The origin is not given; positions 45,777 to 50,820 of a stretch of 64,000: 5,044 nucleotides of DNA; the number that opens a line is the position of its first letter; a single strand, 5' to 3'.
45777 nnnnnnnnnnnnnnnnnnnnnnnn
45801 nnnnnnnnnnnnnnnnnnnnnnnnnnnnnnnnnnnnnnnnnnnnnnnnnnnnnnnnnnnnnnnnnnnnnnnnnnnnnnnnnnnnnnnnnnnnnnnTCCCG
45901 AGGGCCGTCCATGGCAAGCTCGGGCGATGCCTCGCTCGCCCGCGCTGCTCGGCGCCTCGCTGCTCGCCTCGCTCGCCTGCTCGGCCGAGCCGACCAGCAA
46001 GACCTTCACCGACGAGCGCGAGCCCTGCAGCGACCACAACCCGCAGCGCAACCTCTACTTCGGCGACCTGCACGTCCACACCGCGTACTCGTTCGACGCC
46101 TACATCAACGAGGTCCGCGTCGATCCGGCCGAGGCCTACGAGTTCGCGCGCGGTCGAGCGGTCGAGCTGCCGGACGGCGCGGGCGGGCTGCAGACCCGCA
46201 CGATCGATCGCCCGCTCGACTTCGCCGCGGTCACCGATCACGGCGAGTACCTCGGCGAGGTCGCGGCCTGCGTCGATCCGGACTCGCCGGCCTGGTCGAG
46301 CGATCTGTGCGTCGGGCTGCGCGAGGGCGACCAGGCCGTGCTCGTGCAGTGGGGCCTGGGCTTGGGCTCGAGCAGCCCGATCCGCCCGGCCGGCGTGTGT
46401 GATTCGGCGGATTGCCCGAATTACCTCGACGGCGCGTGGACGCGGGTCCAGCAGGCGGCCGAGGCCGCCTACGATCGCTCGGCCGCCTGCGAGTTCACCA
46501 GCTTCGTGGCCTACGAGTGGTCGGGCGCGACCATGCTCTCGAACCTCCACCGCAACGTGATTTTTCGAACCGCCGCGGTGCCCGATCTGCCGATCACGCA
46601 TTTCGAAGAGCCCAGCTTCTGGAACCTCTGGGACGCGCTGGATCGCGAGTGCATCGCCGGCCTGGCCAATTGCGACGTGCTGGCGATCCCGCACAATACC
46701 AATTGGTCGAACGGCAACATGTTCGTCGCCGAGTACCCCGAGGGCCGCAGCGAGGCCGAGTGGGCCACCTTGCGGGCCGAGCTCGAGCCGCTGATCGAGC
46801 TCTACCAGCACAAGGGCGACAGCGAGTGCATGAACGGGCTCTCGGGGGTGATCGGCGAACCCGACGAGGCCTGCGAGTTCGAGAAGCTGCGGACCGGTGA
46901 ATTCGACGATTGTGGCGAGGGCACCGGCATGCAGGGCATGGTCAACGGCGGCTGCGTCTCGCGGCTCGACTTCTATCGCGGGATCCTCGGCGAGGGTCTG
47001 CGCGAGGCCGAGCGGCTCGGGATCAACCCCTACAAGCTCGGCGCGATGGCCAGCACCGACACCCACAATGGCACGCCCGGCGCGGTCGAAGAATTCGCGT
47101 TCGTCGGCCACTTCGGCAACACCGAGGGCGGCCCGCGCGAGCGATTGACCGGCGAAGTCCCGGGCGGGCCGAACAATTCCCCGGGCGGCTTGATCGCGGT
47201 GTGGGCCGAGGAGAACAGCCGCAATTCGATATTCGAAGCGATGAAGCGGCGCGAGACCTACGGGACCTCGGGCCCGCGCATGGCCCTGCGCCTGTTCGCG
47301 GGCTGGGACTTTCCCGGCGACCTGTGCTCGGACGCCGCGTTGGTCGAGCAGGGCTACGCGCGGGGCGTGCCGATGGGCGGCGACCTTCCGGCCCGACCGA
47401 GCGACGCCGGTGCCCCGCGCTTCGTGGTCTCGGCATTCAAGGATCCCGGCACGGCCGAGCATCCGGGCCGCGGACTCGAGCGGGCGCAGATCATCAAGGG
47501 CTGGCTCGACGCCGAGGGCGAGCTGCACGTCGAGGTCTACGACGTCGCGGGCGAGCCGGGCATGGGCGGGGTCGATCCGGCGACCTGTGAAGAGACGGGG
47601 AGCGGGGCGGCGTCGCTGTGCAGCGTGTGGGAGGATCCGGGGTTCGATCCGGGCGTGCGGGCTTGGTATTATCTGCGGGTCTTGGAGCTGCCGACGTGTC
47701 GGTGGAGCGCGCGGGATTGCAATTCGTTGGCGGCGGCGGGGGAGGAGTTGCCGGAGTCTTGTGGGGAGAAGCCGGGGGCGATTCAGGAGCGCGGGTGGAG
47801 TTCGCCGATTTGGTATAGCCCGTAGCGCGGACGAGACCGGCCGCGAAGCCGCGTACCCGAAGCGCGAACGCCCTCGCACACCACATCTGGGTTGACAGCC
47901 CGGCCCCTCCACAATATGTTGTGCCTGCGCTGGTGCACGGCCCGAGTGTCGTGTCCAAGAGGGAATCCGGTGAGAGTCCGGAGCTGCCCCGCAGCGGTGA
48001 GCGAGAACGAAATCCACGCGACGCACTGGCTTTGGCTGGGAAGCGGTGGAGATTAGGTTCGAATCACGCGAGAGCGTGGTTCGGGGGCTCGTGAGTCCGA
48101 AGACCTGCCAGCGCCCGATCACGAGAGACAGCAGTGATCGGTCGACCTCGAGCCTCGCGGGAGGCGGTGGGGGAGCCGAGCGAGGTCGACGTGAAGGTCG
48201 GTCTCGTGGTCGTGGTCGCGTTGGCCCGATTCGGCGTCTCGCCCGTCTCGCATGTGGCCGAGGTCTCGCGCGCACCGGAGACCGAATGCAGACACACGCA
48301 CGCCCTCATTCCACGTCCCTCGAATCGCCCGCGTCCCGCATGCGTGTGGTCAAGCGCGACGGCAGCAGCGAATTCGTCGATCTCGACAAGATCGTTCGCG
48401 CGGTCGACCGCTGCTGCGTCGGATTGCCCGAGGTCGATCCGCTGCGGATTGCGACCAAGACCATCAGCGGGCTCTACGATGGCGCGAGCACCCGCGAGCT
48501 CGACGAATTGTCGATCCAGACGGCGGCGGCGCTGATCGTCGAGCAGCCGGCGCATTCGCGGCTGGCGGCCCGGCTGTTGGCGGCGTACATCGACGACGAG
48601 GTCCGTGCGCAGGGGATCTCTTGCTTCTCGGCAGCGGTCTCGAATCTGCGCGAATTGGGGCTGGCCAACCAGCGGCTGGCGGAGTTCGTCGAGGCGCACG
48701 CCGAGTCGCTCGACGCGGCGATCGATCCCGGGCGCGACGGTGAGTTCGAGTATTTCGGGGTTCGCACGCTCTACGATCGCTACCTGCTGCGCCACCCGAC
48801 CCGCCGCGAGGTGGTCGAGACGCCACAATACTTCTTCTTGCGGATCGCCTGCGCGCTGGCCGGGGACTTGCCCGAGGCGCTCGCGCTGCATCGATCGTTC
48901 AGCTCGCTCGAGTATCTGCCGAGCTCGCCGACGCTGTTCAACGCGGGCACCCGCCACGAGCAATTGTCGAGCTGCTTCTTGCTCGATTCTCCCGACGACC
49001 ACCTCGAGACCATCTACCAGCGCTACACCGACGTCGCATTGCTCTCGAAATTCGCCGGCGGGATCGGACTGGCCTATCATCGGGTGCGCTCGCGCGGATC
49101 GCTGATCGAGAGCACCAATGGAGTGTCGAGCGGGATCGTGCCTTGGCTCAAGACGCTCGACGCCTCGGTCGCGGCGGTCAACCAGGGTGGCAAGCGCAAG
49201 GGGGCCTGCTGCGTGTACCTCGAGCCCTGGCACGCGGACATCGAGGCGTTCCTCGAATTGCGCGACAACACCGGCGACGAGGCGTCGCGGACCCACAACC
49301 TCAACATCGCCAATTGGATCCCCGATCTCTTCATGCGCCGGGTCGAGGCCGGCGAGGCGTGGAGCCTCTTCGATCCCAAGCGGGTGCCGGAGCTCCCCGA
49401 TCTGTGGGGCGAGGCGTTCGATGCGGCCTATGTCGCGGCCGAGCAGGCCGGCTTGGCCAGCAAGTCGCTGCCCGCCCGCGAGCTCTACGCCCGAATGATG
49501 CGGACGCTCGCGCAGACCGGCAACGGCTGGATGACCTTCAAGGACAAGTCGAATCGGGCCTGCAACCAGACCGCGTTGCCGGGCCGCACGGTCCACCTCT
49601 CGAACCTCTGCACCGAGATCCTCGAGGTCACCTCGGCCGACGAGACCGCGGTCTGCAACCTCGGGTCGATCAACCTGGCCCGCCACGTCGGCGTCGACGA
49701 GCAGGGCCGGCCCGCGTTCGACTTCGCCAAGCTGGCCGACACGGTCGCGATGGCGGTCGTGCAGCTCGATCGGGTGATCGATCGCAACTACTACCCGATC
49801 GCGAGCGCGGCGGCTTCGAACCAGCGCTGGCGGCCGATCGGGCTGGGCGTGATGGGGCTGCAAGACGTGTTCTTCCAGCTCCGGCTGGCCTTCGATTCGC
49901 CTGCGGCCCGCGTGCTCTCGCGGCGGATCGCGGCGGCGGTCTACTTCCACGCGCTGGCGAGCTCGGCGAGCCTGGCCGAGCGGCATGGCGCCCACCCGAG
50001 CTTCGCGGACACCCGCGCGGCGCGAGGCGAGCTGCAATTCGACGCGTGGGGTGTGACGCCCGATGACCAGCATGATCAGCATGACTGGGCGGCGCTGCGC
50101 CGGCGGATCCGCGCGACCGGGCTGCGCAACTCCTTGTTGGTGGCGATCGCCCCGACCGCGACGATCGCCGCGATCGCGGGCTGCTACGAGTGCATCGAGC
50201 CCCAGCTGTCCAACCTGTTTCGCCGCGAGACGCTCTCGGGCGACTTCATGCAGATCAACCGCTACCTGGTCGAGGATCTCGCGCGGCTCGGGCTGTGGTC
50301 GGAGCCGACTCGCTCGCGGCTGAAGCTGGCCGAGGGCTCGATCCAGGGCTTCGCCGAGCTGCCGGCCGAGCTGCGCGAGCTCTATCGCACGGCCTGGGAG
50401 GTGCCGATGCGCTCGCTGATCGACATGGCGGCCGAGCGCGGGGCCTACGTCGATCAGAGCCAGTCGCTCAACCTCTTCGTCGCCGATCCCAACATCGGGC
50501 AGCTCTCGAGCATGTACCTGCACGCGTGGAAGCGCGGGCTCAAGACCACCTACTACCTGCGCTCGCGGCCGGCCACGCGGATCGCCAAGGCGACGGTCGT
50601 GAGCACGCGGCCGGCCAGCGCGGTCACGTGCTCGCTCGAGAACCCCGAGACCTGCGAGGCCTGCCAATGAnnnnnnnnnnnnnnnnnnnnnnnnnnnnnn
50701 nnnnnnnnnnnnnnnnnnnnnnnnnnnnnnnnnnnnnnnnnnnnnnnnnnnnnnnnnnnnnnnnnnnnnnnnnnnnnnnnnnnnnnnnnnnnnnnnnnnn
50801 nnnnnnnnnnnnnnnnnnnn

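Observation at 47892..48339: Class I nrdAB operon under stacked control: sigma70 promoter, NrdR box and a cobalamin riboswitch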

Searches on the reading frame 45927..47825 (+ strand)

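Call 4: search_protein_families(library=pfam, proteins=[window:45927-47825:+])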
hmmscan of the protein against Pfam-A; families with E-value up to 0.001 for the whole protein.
window:45927-47825:+ (632 aa): 1 family
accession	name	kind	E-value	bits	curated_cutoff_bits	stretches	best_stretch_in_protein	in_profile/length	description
PF12228.14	DUF3604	-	1.3e-169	565.8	20.4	1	38-632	1-591/591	Protein of unknown function (DUF3604)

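Call 5: search_protein_families(library=ncbifam, proteins=[window:45927-47825:+])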
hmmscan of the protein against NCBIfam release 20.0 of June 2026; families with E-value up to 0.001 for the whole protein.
window:45927-47825:+ (632 aa): 0 families

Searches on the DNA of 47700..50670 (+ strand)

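Call 7: search_rna_families(source=window, start=47700, end=48500, threshold=evalue, max_evalue=10)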
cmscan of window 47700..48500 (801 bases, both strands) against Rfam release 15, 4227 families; matches with E-value up to 10: 1.
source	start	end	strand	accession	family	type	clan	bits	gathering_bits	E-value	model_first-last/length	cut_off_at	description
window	47914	48126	+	RF00174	Cobalamin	Cis-reg; riboswitch;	CL00101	109.5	31.5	2e-28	1-189/189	no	Cobalamin riboswitch aptamer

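Call 11: search_rna_families(sources=[L001, L002, L003, L004, L007, L011, L012, L019, L036, L045, L060, L006, L009, L018, L033, L037, L032], threshold=gathering)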
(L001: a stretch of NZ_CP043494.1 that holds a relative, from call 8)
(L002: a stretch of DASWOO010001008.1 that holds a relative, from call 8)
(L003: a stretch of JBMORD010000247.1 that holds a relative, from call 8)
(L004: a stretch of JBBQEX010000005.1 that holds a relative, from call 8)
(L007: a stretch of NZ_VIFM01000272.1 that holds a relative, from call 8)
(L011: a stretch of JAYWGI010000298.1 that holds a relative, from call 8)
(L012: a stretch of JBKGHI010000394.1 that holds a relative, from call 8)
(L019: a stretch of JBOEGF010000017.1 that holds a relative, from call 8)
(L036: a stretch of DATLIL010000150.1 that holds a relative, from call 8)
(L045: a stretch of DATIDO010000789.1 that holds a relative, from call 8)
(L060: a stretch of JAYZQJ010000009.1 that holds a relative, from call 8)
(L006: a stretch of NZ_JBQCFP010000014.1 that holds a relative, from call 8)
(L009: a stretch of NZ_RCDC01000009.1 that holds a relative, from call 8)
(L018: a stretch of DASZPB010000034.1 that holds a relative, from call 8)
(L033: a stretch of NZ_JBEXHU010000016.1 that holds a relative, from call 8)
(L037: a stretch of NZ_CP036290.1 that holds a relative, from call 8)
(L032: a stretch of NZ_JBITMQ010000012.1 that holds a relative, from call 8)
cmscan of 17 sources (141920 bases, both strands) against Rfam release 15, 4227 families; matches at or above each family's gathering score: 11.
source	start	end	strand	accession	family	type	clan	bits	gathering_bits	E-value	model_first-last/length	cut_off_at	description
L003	3451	3662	+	RF00174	Cobalamin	Cis-reg; riboswitch;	CL00101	114.6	31.5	1.2e-27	1-189/189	no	Cobalamin riboswitch aptamer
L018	3619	3815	+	RF00174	Cobalamin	Cis-reg; riboswitch;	CL00101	114.5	31.5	1.3e-27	1-189/189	no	Cobalamin riboswitch aptamer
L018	936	1139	+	RF00174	Cobalamin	Cis-reg; riboswitch;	CL00101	107.3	31.5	1.5e-25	1-189/189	no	Cobalamin riboswitch aptamer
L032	3683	3880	+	RF00174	Cobalamin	Cis-reg; riboswitch;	CL00101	106.1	31.5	3.4e-25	1-189/189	no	Cobalamin riboswitch aptamer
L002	1524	1732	+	RF00174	Cobalamin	Cis-reg; riboswitch;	CL00101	106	31.5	3.6e-25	1-189/189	no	Cobalamin riboswitch aptamer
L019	3482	3708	+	RF00174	Cobalamin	Cis-reg; riboswitch;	CL00101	104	31.5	1.4e-24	1-189/189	no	Cobalamin riboswitch aptamer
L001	3549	3760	+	RF00174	Cobalamin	Cis-reg; riboswitch;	CL00101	99.3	31.5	3e-23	1-189/189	no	Cobalamin riboswitch aptamer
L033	3584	3799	+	RF00174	Cobalamin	Cis-reg; riboswitch;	CL00101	93.3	31.5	1.6e-21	1-189/189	no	Cobalamin riboswitch aptamer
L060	3628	3848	+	RF00174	Cobalamin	Cis-reg; riboswitch;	CL00101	80.4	31.5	7.2e-18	1-189/189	no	Cobalamin riboswitch aptamer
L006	3505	3676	+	RF00174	Cobalamin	Cis-reg; riboswitch;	CL00101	62.5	31.5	1e-12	15-176/189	no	Cobalamin riboswitch aptamer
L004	3755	3908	+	RF00174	Cobalamin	Cis-reg; riboswitch;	CL00101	60.1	31.5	4.7e-12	1-189/189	no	Cobalamin riboswitch aptamer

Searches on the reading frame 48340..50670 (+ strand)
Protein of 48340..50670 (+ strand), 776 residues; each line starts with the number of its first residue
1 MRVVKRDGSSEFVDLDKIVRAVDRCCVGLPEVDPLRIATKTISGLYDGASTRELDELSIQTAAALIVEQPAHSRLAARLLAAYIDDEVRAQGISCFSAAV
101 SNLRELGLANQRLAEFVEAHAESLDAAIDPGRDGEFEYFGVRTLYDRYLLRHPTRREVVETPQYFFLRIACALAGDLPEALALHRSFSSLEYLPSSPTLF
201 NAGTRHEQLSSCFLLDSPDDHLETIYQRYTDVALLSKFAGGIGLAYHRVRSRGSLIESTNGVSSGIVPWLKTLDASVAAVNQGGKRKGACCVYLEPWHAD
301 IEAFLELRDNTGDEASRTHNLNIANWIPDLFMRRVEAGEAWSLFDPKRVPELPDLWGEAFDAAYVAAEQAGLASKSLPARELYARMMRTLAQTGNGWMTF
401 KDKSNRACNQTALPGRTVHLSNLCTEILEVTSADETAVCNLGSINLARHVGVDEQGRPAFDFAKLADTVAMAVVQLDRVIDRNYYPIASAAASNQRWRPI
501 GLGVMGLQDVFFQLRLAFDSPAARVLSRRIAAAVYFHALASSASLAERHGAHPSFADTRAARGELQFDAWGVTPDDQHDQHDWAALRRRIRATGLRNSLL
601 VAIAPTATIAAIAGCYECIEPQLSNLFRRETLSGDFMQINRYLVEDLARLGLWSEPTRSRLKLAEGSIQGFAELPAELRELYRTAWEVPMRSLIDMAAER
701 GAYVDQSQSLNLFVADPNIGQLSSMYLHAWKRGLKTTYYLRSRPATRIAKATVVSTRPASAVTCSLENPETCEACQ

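Call 4: search_protein_families(library=pfam, proteins=[window:48340-50670:+])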
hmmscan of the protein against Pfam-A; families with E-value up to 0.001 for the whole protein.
window:48340-50670:+ (776 aa): 3 families
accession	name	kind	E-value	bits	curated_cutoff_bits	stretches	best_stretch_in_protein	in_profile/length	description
PF02867.20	Ribonuc_red_lgC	-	2.8e-188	627.2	23.9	1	210-740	1-523/523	Ribonucleotide reductase, barrel domain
PF00317.26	Ribonuc_red_lgN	-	1.6e-19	70.2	28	1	135-206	2-76/77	Ribonucleotide reductase, all-alpha domain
PF03477.21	ATP-cone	-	2e-09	38.3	25.8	1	1-84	1-85/88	ATP cone domain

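Call 5: search_protein_families(library=ncbifam, proteins=[window:48340-50670:+])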
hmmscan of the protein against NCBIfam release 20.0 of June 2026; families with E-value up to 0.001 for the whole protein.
window:48340-50670:+ (776 aa): 20 families
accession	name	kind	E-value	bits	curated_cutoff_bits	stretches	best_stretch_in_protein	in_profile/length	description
NF005544.0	PRK07207.1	equivalog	5.2e-223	742.8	965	1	2-765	150-932/965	ribonucleoside-diphosphate reductase subunit alpha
TIGR02506.1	NrdE_NrdA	equivalog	9.6e-210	698.1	341.05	1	138-743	1-616/616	ribonucleoside-diphosphate reductase subunit alpha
NF009029.0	PRK12365.1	equivalog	1.8e-178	595.6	1350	1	2-753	237-1004/1046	ribonucleoside-diphosphate reductase subunit alpha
NF005101.0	PRK06539.1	equivalog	6.7e-171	570.2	988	1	1-755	3-773/822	ribonucleoside-diphosphate reductase subunit alpha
NF006279.0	PRK08447.1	equivalog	7.6e-136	454.5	1082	3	1-433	2-435/789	ribonucleoside-diphosphate reductase subunit alpha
NF006665.0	PRK09209.1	equivalog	8.7e-115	384.7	1057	2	93-630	112-665/761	ribonucleoside-diphosphate reductase subunit alpha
NF006577.0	PRK09102.1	equivalog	2.4e-107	359.6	620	3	123-348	12-228/604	ribonucleoside-diphosphate reductase subunit alpha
TIGR02504.1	NrdJ_Z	equivalog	5.2e-100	335.8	399.95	1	143-736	4-592/606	adenosylcobalamin-dependent ribonucleoside-diphosphate reductase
NF009028.0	PRK12364.1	equivalog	4.8e-99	332.5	1377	3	56-433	150-542/842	ribonucleoside-diphosphate reductase subunit alpha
NF005483.0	PRK07088.1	equivalog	9.3e-97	324.9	1214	3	4-433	6-467/764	ribonucleoside-diphosphate reductase subunit alpha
NF006417.0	PRK08665.1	equivalog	5.7e-90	302.6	961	1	144-737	20-560/759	vitamin B12-dependent ribonucleotide reductase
NF006578.0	PRK09103.1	equivalog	2.5e-82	277.1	813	1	1-623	5-639/761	class 1a ribonucleoside-diphosphate reductase subunit alpha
TIGR04170.1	RNR_1b_NrdE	exception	1.8e-68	231.4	750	2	138-630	88-597/698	class 1b ribonucleoside-diphosphate reductase subunit alpha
NF005010.0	PRK06406.1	subfamily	1.6e-66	225.1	1125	2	187-557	227-560/771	vitamin B12-dependent ribonucleotide reductase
TIGR02510.1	NrdE-prime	equivalog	2.3e-57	194.8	602.25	3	591-747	387-546/560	ribonucleoside-diphosphate reductase subunit alpha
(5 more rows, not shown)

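Call 8: find_related_loci(query=window:48340-50670:+, collection=genome_contigs, flank=4000)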
Query window:48340-50670:+ (776 aa) in genome_contigs; peptide patterns used: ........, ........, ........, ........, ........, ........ (x = any residue, [..] = any of these).
599 stretches matched a pattern (row limit reached: there are more); 594 encode a relative of the query (tblastn E <= 1e-3); the best 80 are kept; 80 distinct loci.
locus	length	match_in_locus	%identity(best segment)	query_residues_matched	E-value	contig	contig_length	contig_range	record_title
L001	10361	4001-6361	72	1-776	0e+0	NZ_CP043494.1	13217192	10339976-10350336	Archangium minus strain Cbm 6 chromosome, complete genome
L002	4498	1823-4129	76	1-776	0e+0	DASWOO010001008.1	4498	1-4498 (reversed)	MAG TPA_asm: Kofleriaceae bacterium isolate SMAG_U3443 k141_2021168, whole genome shotgun sequence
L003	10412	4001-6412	72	1-776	0e+0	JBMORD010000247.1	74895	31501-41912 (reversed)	MAG: Myxococcota bacterium isolate Betzabe_MAG171 MAG171_247, whole genome shotgun sequence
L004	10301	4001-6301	75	1-776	0e+0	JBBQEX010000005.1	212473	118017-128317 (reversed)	MAG: Haliangiales bacterium isolate Co_metawrap_1071 Cmw_1071_k141_19596122_length_212473_cov_13.2155, whole genome shot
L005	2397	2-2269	71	17-776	0e+0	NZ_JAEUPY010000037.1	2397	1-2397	MAG: Steroidobacter sp. isolate new MAG-237 k141_618957, whole genome shotgun sequence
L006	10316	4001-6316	71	1-776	0e+0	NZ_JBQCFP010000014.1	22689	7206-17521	MAG: Dokdonella sp. isolate bin190 k141_4132705, whole genome shotgun sequence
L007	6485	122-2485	69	1-776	0e+0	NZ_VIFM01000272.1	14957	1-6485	Myxococcus llanfairpwllgwyngyllgogerychwyrndrobwllllantysiliogogogochensis strain AM401 NODE_272_length_14957_cov_33.35,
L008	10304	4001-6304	71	1-776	0e+0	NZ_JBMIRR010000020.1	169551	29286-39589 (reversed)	Arenimonas sp. MALMAid1274 k141_21, whole genome shotgun sequence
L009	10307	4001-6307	69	1-776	0e+0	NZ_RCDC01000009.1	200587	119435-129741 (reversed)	Stenotrophomonas rhizophila strain USBA GBX 843 Ga0105846_106, whole genome shotgun sequence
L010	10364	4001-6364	69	1-776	0e+0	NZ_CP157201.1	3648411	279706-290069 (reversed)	Pseudoxanthomonas mexicana strain SDU_PSEU2 chromosome, complete genome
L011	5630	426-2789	67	1-776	0e+0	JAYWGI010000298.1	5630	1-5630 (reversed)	MAG: Myxococcales bacterium isolate GLR21_GL16_DN_2_concoct_140 GLR21_GL16_DN_2_concoct_140_297, whole genome shotgun se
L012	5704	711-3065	69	1-776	0e+0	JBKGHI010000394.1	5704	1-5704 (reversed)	Myxococcus sp. 1LA NODE_394_length_5704_cov_112.269251, whole genome shotgun sequence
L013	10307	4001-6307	69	1-776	0e+0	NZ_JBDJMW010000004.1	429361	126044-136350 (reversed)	Stenotrophomonas sp. TWI587 contig00004, whole genome shotgun sequence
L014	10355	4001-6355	68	1-776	0e+0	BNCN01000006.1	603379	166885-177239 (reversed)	Comamonas sp. KCTC 72670 KCTC 72670 DNA, sequence06, whole genome shotgun sequence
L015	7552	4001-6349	68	1-776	0e+0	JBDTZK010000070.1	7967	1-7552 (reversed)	MAG: Pseudoxanthomonas sp. isolate cluster4_bin.164 NODE_28429_length_7967_cov_5.568504, whole genome shotgun sequence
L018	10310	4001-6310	68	1-776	0e+0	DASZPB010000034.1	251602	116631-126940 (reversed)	MAG TPA_asm: Bryobacteraceae bacterium isolate SMAG_U5960 k141_759570, whole genome shotgun sequence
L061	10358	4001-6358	65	1-776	0e+0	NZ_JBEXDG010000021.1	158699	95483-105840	Dactylosporangium sp. NPDC005555 NPDC005555_21_G2.ctg-0021, whole genome shotgun sequence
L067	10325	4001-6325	65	1-776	0e+0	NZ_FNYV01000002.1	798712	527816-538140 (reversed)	Micromonospora phaseoli strain CGMCC 4.7038, whole genome shotgun sequence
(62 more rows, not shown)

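Call 12: find_encoding_contigs(protein=window:48340-50670:+, flank=10000, max_places=4)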
Protein window:48340-50670:+ (776 aa): no gene with exactly this product is on record in the collection.

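Call 18: find_related_loci(query=window:48340-50670:+, collection=metagenome_contigs, flank=2500)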
Query window:48340-50670:+ (776 aa) in metagenome_contigs; peptide patterns used: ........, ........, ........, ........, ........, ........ (x = any residue, [..] = any of these).
600 stretches matched a pattern (row limit reached: there are more); 594 encode a relative of the query (tblastn E <= 1e-3); the best 80 are kept; 80 distinct loci.
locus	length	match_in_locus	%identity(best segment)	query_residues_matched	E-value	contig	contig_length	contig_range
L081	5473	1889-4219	76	1-776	0e+0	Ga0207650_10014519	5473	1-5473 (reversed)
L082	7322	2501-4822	76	1-776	0e+0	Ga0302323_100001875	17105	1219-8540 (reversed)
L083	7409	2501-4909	71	1-776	0e+0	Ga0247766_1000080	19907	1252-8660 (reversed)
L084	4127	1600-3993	73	1-776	0e+0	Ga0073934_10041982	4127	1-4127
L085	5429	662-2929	73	1-760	0e+0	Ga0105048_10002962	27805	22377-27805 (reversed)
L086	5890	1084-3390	72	1-776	0e+0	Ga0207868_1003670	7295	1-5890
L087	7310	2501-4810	71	1-776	0e+0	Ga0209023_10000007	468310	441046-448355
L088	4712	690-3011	70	1-776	0e+0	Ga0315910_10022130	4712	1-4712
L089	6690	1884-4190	71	1-776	0e+0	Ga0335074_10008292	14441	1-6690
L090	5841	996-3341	71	1-776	0e+0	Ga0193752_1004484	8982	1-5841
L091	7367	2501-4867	70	1-776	0e+0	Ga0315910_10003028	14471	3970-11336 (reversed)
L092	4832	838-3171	71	1-776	0e+0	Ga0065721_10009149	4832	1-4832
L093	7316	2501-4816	72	1-776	0e+0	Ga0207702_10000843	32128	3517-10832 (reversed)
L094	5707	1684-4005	69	1-776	0e+0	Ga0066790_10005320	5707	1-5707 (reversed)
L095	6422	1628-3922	71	1-776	0e+0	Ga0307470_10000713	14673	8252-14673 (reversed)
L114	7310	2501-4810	68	1-776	0e+0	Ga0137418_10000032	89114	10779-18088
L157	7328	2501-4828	70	1-776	0e+0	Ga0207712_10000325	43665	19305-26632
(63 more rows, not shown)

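Call 61: search_protein_families(library=pfam, proteins=[L018:1258-3564:+, L157:6304-7326:+, L067:7717-10080:+, L061:7651-8922:+, L114:6140-6667:+], max_evalue=0.00001)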
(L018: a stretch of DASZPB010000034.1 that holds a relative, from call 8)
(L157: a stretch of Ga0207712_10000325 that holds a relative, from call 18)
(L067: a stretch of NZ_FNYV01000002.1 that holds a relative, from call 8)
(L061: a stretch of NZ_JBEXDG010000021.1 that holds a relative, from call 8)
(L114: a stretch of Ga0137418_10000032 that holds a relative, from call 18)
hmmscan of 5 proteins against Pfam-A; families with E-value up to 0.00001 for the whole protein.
L018:1258-3564:+ (768 aa): 2 families
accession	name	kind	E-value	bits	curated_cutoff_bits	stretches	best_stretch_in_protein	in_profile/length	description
PF01717.24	Meth_synt_2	-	1.3e-154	514.8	21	1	433-755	1-323/324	Cobalamin-independent synthase, Catalytic domain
PF08267.18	Meth_synt_1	-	5.6e-117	391.2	27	1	4-314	2-310/313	Cobalamin-independent synthase, N-terminal domain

L157:6304-7326:+ (341 aa): 1 family
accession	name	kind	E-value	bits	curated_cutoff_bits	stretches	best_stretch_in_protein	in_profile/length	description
PF08267.18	Meth_synt_1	-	2.6e-115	385.7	27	1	5-313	3-310/313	Cobalamin-independent synthase, N-terminal domain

L067:7717-10080:+ (787 aa): 2 families
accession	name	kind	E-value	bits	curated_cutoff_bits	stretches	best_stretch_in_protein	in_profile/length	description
PF01717.24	Meth_synt_2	-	3.7e-150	500.1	21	1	460-782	1-323/324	Cobalamin-independent synthase, Catalytic domain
PF08267.18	Meth_synt_1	-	2.3e-114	382.6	27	1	46-346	2-303/313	Cobalamin-independent synthase, N-terminal domain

L061:7651-8922:+ (423 aa): 1 family
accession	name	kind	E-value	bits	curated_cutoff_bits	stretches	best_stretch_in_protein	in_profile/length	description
PF01717.24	Meth_synt_2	-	1e-150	501.9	21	1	96-418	1-323/324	Cobalamin-independent synthase, Catalytic domain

L114:6140-6667:+ (175 aa): 1 family
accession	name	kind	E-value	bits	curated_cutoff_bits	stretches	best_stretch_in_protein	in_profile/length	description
PF03061.28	4HBT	-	2.6e-16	60.1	20.6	1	58-130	1-74/79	Thioesterase superfamily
